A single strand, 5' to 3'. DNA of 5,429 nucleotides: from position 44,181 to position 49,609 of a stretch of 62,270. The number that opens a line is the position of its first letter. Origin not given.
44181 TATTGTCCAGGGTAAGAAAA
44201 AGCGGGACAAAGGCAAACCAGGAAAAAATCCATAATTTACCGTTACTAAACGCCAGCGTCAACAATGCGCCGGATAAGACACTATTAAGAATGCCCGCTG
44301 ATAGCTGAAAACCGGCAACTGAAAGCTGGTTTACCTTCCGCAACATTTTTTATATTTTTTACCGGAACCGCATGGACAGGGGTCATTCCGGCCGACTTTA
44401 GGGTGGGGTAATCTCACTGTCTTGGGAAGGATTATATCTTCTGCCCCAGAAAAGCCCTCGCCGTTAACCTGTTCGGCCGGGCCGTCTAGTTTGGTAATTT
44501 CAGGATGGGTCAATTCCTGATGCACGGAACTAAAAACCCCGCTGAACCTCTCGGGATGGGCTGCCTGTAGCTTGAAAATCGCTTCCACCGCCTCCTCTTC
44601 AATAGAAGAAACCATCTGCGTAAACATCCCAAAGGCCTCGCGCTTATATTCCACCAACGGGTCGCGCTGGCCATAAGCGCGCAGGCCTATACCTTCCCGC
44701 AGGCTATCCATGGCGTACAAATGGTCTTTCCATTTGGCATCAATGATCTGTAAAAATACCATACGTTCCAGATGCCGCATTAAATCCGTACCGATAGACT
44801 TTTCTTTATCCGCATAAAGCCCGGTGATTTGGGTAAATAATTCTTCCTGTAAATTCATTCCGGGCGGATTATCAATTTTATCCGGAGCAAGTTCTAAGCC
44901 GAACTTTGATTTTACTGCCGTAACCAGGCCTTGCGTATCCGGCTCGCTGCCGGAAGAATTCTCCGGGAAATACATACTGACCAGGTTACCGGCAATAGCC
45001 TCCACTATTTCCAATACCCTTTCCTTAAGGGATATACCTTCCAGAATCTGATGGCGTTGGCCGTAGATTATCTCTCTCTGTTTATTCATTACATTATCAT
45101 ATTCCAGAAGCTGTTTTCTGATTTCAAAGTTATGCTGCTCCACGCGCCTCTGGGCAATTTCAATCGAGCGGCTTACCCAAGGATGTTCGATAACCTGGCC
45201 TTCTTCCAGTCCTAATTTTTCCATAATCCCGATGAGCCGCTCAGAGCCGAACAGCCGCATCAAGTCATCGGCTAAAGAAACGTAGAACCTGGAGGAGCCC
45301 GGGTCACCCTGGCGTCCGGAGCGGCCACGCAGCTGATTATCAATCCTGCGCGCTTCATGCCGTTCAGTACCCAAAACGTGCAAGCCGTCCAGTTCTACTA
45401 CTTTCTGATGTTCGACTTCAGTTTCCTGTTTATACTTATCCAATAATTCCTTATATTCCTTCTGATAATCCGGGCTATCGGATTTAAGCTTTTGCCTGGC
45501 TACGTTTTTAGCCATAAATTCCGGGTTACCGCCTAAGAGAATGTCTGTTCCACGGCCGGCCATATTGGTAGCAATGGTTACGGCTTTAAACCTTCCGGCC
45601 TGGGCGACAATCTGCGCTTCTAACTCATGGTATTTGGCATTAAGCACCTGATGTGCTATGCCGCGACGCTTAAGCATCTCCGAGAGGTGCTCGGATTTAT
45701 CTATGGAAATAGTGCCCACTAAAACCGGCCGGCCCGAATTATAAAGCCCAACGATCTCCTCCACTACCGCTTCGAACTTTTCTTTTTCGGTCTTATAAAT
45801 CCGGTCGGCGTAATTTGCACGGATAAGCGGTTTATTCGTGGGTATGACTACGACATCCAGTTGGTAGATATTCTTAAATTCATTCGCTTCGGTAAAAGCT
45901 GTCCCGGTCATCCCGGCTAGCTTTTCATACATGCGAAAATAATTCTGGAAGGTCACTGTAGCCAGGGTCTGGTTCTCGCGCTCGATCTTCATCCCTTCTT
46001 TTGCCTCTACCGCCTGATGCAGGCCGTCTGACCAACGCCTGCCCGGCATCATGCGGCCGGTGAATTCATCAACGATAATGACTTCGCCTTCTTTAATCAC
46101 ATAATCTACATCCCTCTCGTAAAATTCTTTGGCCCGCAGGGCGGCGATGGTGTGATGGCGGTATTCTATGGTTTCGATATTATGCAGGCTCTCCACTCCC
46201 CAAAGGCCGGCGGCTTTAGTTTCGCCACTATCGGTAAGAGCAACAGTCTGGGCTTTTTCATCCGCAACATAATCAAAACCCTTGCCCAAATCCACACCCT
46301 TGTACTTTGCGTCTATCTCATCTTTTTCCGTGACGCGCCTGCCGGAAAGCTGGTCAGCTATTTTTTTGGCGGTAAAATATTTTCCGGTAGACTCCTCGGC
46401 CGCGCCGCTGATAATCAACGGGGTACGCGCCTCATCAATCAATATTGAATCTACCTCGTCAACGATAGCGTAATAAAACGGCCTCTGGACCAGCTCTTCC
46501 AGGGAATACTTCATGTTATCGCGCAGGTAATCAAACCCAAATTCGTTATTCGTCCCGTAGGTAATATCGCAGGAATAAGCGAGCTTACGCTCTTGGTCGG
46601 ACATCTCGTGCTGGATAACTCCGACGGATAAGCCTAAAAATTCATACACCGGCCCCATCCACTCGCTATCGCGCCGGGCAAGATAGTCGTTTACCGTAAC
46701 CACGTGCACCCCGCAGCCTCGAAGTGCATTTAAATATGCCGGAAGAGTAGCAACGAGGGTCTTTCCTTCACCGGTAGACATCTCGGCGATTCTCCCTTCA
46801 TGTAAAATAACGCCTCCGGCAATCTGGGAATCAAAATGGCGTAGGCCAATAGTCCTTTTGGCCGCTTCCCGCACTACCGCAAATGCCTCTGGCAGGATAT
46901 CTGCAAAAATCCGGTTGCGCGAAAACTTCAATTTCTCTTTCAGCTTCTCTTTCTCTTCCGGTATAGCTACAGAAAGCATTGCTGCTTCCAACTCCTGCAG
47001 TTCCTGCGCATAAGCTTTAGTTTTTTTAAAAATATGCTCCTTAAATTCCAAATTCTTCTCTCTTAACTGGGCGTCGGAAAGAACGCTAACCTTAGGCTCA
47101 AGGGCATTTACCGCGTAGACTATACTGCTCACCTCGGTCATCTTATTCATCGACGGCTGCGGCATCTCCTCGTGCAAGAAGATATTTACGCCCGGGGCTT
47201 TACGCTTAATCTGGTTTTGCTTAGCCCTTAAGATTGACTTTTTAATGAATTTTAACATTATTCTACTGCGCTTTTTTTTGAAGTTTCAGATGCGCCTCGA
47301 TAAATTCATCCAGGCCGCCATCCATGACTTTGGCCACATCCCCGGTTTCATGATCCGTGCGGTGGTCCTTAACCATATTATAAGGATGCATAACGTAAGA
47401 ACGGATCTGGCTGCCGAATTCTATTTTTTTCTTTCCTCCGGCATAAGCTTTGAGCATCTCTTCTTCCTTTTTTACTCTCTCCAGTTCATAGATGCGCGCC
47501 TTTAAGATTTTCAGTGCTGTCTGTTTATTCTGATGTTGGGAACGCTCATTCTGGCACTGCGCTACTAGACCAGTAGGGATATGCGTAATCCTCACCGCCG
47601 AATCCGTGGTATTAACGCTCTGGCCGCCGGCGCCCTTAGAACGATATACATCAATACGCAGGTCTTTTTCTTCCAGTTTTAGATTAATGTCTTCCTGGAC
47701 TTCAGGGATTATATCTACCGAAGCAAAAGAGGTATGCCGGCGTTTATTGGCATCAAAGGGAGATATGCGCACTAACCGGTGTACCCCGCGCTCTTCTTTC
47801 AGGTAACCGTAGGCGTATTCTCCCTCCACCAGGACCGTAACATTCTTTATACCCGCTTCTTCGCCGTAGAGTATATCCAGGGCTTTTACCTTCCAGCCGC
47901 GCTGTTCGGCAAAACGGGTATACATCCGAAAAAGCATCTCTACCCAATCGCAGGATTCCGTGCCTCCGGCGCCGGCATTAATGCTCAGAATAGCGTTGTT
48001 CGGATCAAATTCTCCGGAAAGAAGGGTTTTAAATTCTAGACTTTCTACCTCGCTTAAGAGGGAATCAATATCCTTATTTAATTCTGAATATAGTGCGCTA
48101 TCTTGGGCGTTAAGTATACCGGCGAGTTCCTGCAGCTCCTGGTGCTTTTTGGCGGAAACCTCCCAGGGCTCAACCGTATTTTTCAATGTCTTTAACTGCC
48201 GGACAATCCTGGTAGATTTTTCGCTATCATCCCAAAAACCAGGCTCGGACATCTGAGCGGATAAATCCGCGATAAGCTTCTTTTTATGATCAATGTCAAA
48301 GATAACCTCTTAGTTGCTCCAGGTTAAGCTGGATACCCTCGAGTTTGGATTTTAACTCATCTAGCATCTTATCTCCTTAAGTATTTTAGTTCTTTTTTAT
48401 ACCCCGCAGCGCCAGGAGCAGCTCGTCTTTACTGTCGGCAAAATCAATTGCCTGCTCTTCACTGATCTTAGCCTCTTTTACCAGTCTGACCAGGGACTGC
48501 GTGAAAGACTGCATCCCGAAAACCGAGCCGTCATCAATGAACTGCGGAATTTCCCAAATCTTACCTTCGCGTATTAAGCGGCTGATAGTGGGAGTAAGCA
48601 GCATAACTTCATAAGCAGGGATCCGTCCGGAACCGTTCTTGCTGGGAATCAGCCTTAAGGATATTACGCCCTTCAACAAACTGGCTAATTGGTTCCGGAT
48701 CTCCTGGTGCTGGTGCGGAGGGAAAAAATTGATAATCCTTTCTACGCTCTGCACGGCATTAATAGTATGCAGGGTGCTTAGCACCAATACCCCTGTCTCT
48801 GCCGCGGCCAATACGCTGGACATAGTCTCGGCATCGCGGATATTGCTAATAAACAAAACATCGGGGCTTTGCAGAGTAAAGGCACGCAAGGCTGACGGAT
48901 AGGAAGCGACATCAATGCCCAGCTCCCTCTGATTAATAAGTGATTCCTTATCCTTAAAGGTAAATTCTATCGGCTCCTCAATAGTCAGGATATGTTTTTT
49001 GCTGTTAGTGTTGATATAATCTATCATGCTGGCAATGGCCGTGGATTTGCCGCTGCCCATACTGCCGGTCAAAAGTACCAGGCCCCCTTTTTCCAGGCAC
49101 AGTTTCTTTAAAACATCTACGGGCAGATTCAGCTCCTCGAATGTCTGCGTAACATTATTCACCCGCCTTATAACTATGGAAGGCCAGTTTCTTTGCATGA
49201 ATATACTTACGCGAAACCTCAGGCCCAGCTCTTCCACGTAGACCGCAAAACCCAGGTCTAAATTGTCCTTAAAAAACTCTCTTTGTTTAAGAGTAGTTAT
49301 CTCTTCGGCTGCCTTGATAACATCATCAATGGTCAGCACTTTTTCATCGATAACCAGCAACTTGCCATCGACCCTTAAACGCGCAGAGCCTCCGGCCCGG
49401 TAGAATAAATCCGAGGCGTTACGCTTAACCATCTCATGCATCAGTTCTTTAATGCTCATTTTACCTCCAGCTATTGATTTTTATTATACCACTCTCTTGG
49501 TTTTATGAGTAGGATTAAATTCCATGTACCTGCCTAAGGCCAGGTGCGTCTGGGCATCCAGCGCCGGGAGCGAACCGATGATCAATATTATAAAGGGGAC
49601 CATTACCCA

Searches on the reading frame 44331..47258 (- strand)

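Call 61: search_protein_families(library=pfam, proteins=[window:44331-47258:-], max_evalue=0.00001)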
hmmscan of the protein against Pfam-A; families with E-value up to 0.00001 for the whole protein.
window:44331-47258:- (975 aa): 5 families
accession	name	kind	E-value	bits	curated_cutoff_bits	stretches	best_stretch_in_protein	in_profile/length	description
PF07517.20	SecA_DEAD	-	6.6e-124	413.3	24.6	1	35-462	8-290/290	SecA DEAD-like domain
PF21090.3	P-loop_SecA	-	3e-92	308.3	27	1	477-687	1-205/205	SecA P-loop domain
PF07516.18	SecA_SW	-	1.3e-70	237.9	26.7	1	689-898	1-200/200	SecA Wing and Scaffold domain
PF01043.26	SecA_PP_bind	-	3.4e-35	121.4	23.5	1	292-418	4-110/110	SecA preprotein cross-linking domain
PF02810.21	SEC-C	-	3.8e-10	39.9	20.4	1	957-975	1-19/19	SEC-C motif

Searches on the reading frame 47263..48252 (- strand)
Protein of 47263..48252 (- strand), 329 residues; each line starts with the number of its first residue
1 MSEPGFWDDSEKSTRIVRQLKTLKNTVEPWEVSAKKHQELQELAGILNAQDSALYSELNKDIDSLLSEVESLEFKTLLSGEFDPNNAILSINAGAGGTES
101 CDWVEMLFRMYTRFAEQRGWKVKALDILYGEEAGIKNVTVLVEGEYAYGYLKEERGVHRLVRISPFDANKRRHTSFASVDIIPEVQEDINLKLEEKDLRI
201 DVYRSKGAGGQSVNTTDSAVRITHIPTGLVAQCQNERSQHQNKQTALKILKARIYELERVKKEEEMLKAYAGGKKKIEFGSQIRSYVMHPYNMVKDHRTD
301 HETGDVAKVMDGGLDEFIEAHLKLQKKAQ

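Call 61: search_protein_families(library=pfam, proteins=[window:47263-48252:-], max_evalue=0.00001)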
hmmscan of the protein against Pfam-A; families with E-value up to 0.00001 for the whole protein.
window:47263-48252:- (329 aa): 2 families
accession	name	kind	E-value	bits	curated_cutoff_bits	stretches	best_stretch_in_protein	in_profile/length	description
PF03462.23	PCRF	-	1.2e-57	195.3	24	1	1-179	12-194/194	PCRF domain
PF00472.26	RF-1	-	4.1e-42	143.2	35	1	188-298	2-116/116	RF-1 domain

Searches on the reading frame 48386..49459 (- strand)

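Call 61: search_protein_families(library=pfam, proteins=[window:48386-49459:-], max_evalue=0.00001)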
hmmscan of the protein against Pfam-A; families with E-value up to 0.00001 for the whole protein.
window:48386-49459:- (357 aa): 1 family
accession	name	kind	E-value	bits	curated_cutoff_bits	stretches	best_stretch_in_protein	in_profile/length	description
PF00437.27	T2SSE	-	1e-34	120.3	24.9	1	3-272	12-279/370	Type II/IV secretion system protein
